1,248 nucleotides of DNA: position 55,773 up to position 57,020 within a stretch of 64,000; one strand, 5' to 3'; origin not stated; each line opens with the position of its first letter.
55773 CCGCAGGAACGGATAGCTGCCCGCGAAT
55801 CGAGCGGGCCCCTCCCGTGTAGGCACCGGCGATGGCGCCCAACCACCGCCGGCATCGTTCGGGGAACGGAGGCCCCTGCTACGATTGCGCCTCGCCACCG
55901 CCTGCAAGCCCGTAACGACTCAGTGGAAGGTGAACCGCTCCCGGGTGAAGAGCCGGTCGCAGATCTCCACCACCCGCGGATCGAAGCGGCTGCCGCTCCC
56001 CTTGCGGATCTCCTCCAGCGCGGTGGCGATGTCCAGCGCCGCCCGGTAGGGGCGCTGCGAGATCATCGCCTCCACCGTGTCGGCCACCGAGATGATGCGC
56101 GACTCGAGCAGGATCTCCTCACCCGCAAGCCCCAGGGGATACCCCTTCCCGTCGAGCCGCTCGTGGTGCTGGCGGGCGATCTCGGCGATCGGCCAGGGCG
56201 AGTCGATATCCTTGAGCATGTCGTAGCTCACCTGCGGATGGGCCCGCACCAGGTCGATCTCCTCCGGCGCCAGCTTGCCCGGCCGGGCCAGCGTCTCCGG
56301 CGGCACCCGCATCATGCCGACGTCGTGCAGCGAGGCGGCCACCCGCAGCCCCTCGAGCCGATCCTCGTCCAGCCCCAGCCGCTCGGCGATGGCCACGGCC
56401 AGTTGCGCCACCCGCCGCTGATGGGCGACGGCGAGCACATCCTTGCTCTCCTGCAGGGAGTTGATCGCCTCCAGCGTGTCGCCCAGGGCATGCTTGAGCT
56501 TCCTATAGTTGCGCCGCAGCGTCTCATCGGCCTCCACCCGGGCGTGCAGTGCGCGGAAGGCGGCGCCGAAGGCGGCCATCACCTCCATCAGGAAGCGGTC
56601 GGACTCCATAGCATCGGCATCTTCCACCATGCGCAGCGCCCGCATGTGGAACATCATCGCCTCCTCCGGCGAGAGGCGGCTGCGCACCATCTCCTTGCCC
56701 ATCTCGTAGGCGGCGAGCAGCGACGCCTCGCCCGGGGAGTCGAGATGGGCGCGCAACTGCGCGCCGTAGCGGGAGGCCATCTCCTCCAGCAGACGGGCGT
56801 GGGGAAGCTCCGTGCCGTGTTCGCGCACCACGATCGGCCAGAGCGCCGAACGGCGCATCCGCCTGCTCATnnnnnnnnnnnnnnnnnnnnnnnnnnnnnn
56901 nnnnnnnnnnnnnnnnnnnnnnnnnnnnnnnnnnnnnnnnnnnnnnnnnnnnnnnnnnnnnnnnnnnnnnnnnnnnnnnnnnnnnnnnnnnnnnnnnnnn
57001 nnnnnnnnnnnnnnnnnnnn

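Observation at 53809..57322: Orphan RsbT-like switch kinase coupled to two RsbU_N-fused outputs (HD-GYP phosphodiesterase and a hybrid histidine kinase), with no RsbR/RsbS or PP2C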

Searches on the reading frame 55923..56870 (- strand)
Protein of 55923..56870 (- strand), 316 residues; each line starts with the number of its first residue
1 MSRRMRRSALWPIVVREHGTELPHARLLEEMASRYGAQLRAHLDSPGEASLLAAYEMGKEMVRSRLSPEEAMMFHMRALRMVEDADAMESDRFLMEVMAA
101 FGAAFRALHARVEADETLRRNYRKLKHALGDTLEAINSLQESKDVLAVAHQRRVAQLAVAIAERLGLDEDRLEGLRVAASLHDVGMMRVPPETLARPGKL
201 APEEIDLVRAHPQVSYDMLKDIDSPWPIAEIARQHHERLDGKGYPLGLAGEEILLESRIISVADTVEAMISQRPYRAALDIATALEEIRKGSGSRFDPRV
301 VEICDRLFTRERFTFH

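Call 8: search_protein_families(library=pfam, max_evalue=0.1, proteins=[window:55923-56870:-])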
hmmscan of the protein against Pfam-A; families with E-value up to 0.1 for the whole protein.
seq(316 aa): 5 families
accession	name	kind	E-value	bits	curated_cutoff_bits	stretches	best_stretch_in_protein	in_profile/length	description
PF13487.12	HD_5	-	1.3e-39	136.2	27.2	1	139-300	6-170/170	HD domain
PF01966.28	HD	-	3.9e-20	72.7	22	1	149-269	3-116/116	HD domain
PF08673.15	RsbU_N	-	3.2e-12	46.9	25.5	1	34-104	2-75/75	Phosphoserine phosphatase RsbU, N-terminal domain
PF04422.18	FrhB_FdhB_N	-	0.031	14.8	22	1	254-297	28-69/78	Coenzyme F420 hydrogenase/dehydrogenase, beta subunit N-term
PF21447.3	Ppx-GppA_III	-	0.069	13.4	27.3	0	136-187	6-62/177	Ppx/GppA phosphatase, domain III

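Call 13: search_protein_families(library=ncbifam, max_evalue=0.1, proteins=[window:55923-56870:-])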
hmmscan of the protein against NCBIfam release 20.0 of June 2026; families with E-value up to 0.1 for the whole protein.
seq(316 aa): 4 families
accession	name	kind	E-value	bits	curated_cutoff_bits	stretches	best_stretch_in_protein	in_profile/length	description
NF053512.1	nitric_RR_NosR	exception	2e-36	125.9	400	1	115-308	160-354/422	response regulator c-di-GMP phosphodiesterase, NosR family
TIGR00277.1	HDIG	domain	4.7e-06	26.4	27.6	1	148-237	6-83/84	HDIG domain-containing metalloprotein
TIGR02621.3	cas3_GSU0051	exception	1.7e-05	23.8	400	1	128-185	652-709/854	type I-G CRISPR-associated helicase/endonuclease Cas3g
NF045665.1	NTPtran_DVU1551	equivalog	0.0035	16.4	315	1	133-185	204-258/359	DVU_1551 family NTP transferase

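Call 42: find_homologous_proteins(query=window:55923-56870:-, max_evalue=1e-20)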
Query seq(316 aa) (316 aa): 2988 proteins with E <= 1e-20 among 8000 candidates; the best 120 are listed.
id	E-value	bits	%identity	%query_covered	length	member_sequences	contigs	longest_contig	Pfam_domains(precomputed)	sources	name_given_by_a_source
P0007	6.1e-198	674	100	100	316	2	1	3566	PF13487.13,PF01966.29,PF08673.16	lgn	-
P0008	3.7e-154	531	77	100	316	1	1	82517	PF13487.13,PF01966.29,PF08673.16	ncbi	-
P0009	4.2e-147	507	73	100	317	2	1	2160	PF13487.13,PF01966.29,PF08673.16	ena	-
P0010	2.1e-140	485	72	97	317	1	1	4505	PF13487.13,PF01966.29,PF08673.16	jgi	-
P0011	1.0e-138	480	69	100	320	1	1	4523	PF13487.13,PF01966.29,PF08673.16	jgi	-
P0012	8.2e-137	474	69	98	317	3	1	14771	PF13487.13,PF01966.29,PF08673.16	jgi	-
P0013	9.9e-136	470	68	98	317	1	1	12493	PF13487.13,PF01966.29,PF08673.16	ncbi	ncbi:MAG: HD domain-containing protein [Mariprofundales bacterium]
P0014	3.2e-97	344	53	97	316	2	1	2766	PF13487.13,PF01966.29,PF08673.16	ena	-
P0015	3.5e-97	344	53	97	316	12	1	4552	PF13487.13,PF01966.29,PF08673.16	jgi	-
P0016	8.4e-97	342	72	69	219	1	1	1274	PF13487.13,PF01966.29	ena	-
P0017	2.3e-95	338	62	79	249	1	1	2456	PF13487.13,PF01966.29,PF08673.16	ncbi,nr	ncbi:MAG: HD domain-containing protein, partial [Mariprofundales bacterium]|nr:HD domain-containing 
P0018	9.4e-86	306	49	97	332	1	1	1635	PF13487.13,PF01966.29,PF08673.16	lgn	-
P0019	3.5e-64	235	52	63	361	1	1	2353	PF13426.14,PF13188.14,PF13487.13,PF01966.29,PF00989.32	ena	-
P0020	2.6e-63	232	52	68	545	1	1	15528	PF08447.19,PF13426.14,PF13188.14,PF13185.13,PF13487.13,PF01966.29,PF01590.33,PF08448.17,PF13492.13,PF00989.32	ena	-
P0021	2.5e-62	229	50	70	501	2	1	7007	PF13185.13,PF13487.13,PF01966.29,PF01590.33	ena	-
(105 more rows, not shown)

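Call 43: find_encoding_contigs(protein=P0012, flank=10000, max_places=3)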
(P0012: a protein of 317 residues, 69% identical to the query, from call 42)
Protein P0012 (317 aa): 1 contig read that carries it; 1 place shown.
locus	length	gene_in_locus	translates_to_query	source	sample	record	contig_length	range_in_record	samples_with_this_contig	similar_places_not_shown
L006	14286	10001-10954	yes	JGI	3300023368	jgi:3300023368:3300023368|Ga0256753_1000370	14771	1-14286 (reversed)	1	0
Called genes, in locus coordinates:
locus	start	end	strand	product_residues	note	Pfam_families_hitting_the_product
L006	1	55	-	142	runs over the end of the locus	-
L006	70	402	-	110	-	-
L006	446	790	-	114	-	PF02627:CMD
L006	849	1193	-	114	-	PF00581:Rhodanese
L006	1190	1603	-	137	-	PF00581:Rhodanese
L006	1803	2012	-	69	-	PF11127:YgaP-like_TM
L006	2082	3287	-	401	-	PF03150:CCP_MauG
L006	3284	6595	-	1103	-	PF00873:ACR_tran, PF03176:MMPL (weak)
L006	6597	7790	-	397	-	PF25919:BSH_CusB (faint), PF25917:BSH_RND, PF25973:BSH_CzcB, PF25876:HH_MFP_RND, PF25989:YknX_C (weak)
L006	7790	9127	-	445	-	PF02321:OEP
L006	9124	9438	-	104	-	PF01022:HTH_5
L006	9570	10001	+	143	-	PF13581:HATPase_c_2, PF02518:HATPase_c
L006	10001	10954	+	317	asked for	PF08673:RsbU_N, PF13487:HD_5, PF01966:HD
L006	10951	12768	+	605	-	PF08673:RsbU_N, PF00989:PAS, PF08448:PAS_4, PF13188:PAS_8, PF13426:PAS_9, PF08447:PAS_3, PF02518:HATPase_c, PF00072:Response_reg, +1 more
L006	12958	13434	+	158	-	PF00160:Pro_isomerase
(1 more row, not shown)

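Call 44: find_encoding_contigs(protein=P0013, flank=10000, max_places=3)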
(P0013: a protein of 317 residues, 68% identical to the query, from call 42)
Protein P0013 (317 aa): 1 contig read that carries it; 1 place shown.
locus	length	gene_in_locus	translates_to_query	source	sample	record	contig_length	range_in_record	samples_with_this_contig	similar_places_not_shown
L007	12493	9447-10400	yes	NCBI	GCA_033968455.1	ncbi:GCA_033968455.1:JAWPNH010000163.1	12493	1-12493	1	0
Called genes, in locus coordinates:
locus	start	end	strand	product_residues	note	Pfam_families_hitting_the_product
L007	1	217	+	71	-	?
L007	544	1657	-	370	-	PF03462:PCRF, PF00472:RF-1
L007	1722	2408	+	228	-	PF00881:Nitroreductase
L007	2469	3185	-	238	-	PF01553:Acyltransferase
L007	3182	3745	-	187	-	PF00702:Hydrolase, PF08645:PNK3P (weak), PF13419:HAD_2, PF13242:Hydrolase_like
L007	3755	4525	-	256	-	PF04391:DUF533 (faint), PF05099:TerB, PF00226:DnaJ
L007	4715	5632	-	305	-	PF02729:OTCace_N, PF00185:OTCace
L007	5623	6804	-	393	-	PF00202:Aminotran_3, PF01041:DegT_DnrJ_EryC1 (weak), PF01212:Beta_elim_lyase (weak)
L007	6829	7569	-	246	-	PF08543:Phos_pyr_kin, PF00294:PfkB (weak)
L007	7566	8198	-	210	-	PF04356:DUF489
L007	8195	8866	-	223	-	PF00702:Hydrolase, PF12710:HAD, PF08282:Hydrolase_3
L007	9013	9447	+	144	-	PF13581:HATPase_c_2, PF02518:HATPase_c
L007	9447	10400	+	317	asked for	PF08673:RsbU_N, PF13487:HD_5, PF01966:HD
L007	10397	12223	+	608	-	PF08673:RsbU_N, PF00989:PAS, PF08448:PAS_4, PF13188:PAS_8 (weak), PF13426:PAS_9, PF08447:PAS_3, PF02518:HATPase_c, PF00072:Response_reg, +1 more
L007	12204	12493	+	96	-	?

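Call 45: find_encoding_contigs(protein=P0015, flank=10000, max_places=3)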
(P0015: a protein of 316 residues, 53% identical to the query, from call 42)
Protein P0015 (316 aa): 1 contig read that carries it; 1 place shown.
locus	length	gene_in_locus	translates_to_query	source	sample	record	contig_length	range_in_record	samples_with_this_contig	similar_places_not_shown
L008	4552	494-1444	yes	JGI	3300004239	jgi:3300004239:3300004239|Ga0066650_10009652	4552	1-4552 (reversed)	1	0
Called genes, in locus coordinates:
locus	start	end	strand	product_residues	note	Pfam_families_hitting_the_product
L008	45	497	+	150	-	PF13581:HATPase_c_2, PF02518:HATPase_c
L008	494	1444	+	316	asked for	PF08673:RsbU_N, PF13487:HD_5, PF01966:HD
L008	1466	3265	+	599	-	PF08673:RsbU_N, PF00989:PAS, PF08448:PAS_4, PF13188:PAS_8, PF13426:PAS_9, PF08447:PAS_3 (weak), PF02518:HATPase_c, PF00072:Response_reg, +1 more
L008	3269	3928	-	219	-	PF13847:Methyltransf_31, PF08241:Methyltransf_11, PF08242:Methyltransf_12, PF13649:Methyltransf_25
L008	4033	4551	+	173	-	?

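Call 67: search_protein_families(library=pfam, alignment_id=A7, max_evalue=0.0001)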
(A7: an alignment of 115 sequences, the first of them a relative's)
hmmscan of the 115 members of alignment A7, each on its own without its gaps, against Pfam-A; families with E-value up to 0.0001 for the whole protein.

A. member 1, P0017 (249 aa): 3 families
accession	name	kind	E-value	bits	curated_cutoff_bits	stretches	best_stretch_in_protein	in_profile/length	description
PF13487.12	HD_5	-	1.1e-23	84.3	27.2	1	139-249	6-119/170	HD domain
PF01966.28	HD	-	4.1e-14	53.3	22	1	148-241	2-91/116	HD domain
PF08673.15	RsbU_N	-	3.5e-10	40.3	25.5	1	34-101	2-72/75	Phosphoserine phosphatase RsbU, N-terminal domain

B. families by the number of members that match (of 115 scanned): 28 families (the first 25 are shown)
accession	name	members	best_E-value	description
PF08673.15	RsbU_N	113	4.9e-19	Phosphoserine phosphatase RsbU, N-terminal domain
PF02518.31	HATPase_c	64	3.1e-33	Histidine kinase-, DNA gyrase B-, and HSP90-like ATPase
PF13426.13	PAS_9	55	2.6e-38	PAS domain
PF00512.31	HisKA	54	1.1e-25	His Kinase A (phospho-acceptor) domain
PF00989.32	PAS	52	7.4e-28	PAS fold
PF08448.16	PAS_4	51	3.3e-38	PAS fold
PF13188.13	PAS_8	44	3e-15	PAS domain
PF08447.18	PAS_3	31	2.3e-38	PAS fold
PF00072.30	Response_reg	21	6.9e-32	Response regulator receiver domain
PF13581.12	HATPase_c_2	14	2.8e-17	Histidine kinase-like ATPase domain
PF13185.12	GAF_2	9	2.2e-31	GAF domain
PF13487.12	HD_5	8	7.5e-43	HD domain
PF01966.28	HD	8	6.2e-21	HD domain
PF07228.17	SpoIIE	7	5.1e-43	Stage II sporulation protein E (SpoIIE)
PF01590.32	GAF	7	5.6e-28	GAF domain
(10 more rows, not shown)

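Call 70: predict_structure(alignment_id=A6)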
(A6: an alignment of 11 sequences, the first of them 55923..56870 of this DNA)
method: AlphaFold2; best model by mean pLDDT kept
length: 316 residues; sequences in the alignment: 11
mean_pLDDT: 63.0   pTM: 0.47
mean pLDDT of the five models: 63.0, 62.2, 60.6, 59.8, 54.2
residues with pLDDT >= 90: 26; 70-90: 117; 50-70: 54; < 50: 119
segments of 3 or more residues with pLDDT < 50: 1-22, 115-142, 184-200, 207-252, 274-277
pLDDT, mean of each block of 10 residues (from residue 1): 26 33 68 90 90 82 72 84 81 84 63 48 38 40 62 83 81 62 42 39 50 42 40 39 37 66 81 56 86 81 94 83
secondary structure, 60 per line:
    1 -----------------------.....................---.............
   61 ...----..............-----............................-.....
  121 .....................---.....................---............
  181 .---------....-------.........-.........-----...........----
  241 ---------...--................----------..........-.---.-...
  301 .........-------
elements in order: H24-44 H48-63 H68-81 H87-114 H116-141 H145-165 H169-181 H191-194 H202-210 H212-220 H226-236 H255-270 H281-290 H298-309

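Call 77: find_encoding_contigs(protein=P0011, flank=10000, max_places=3)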
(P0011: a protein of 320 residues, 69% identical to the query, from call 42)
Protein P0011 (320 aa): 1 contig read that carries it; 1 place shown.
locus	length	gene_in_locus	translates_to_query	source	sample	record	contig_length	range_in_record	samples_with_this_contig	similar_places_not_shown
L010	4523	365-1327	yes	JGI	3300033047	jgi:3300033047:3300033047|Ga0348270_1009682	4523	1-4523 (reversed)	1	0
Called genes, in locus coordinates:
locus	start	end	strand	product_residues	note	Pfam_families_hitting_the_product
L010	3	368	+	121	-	?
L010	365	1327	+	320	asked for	PF08673:RsbU_N, PF13487:HD_5, PF01966:HD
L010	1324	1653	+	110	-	-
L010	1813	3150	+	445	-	PF00512:HisKA (faint), PF02518:HATPase_c, PF00072:Response_reg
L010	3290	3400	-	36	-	-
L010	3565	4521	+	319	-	?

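Call 78: find_encoding_contigs(protein=P0010, flank=10000, max_places=3)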
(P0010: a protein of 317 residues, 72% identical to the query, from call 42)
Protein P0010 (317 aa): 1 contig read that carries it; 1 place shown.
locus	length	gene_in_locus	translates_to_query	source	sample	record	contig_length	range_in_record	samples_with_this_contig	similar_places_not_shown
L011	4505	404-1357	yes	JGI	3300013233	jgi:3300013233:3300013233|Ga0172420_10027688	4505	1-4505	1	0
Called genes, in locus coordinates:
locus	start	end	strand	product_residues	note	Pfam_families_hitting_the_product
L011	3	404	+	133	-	?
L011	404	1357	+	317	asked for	PF08673:RsbU_N, PF13487:HD_5, PF01966:HD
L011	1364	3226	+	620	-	PF08673:RsbU_N, PF00989:PAS, PF08448:PAS_4, PF13188:PAS_8, PF13426:PAS_9, PF08447:PAS_3, PF02518:HATPase_c, PF00072:Response_reg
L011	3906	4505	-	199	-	?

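Call 95: fold_search(model_id=the predicted structure, library=pdb)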
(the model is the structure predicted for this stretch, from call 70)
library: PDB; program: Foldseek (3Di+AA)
matches with E <= 10: 252; with E <= 0.001: 14
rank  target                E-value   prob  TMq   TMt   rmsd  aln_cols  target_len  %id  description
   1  4mcw_B                1.2e-06  1.00  0.39  0.35  18.2       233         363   32  Crystal structure of a HD-GYP domain (a cyclic-di-GMP phosphodiesterase) containing a tri-nuclear metal centre (released 2014-02-19)
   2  4mcw_A                1.8e-06  1.00  0.39  0.35  18.3       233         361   32  Crystal structure of a HD-GYP domain (a cyclic-di-GMP phosphodiesterase) containing a tri-nuclear metal centre (released 2014-02-19)
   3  9rbz_A                5.2e-06  1.00  0.39  0.57  12.1       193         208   34  DvhD, HD-GYP domain, c-di-GMP-bound (released 2026-03-04)
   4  9rbz_B                7.6e-06  1.00  0.37  0.54  12.4       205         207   31  DvhD, HD-GYP domain, c-di-GMP-bound (released 2026-03-04)
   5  9rbz_C                9.5e-06  1.00  0.39  0.58  11.2       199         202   31  DvhD, HD-GYP domain, c-di-GMP-bound (released 2026-03-04)
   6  9rbz_D                1.3e-05  1.00  0.39  0.57  11.7       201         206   31  DvhD, HD-GYP domain, c-di-GMP-bound (released 2026-03-04)
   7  4r8z_B                2.2e-05  1.00  0.38  0.53  10.4       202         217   33  Crystal Structure of PA4781 HD-GYP domain from Pseudomonas aeruginosa at 2.2A resolution showing a bi-metallic Ni ion  (released 2015-03-04)
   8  4r8z_A                3.5e-05  1.00  0.37  0.51  10.7       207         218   32  Crystal Structure of PA4781 HD-GYP domain from Pseudomonas aeruginosa at 2.2A resolution showing a bi-metallic Ni ion  (released 2015-03-04)
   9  3tm8_B                8.3e-05  1.00  0.34  0.35  22.7       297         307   14  Bd1817, a HDG"Y"P protein from Bdellovibrio bacteriovorus (released 2011-10-19)
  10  3tm8_A                1.0e-04  1.00  0.34  0.35  22.7       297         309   14  Bd1817, a HDG"Y"P protein from Bdellovibrio bacteriovorus (released 2011-10-19)
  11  3tmc_A                1.7e-04  1.00  0.34  0.35  22.3       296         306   16  Bd1817, a HDG"Y"P protein from Bdellovibrio bacteriovorus (released 2011-10-19)
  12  3tmb_B                2.4e-04  1.00  0.34  0.34  20.9       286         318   15  Bd1817, a HDG"Y"P protein from Bdellovibrio bacteriovorus (released 2011-10-19)
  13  9rc0                  3.3e-04  1.00  0.37  0.40  10.6       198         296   28  DvhD, PAS/HD-GYP domains (released 2026-03-04)
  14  3tmd                  3.8e-04  1.00  0.33  0.35  21.0       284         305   15  Bd1817, a HDG"Y"P protein from Bdellovibrio bacteriovorus (released 2011-10-19)
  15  4s1c_D                1.2e-03  1.00  0.31  0.45  10.1       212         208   22  Crystal Structure of L. monocytogenes phosphodiesterase PgpH HD domain (released 2015-02-11)
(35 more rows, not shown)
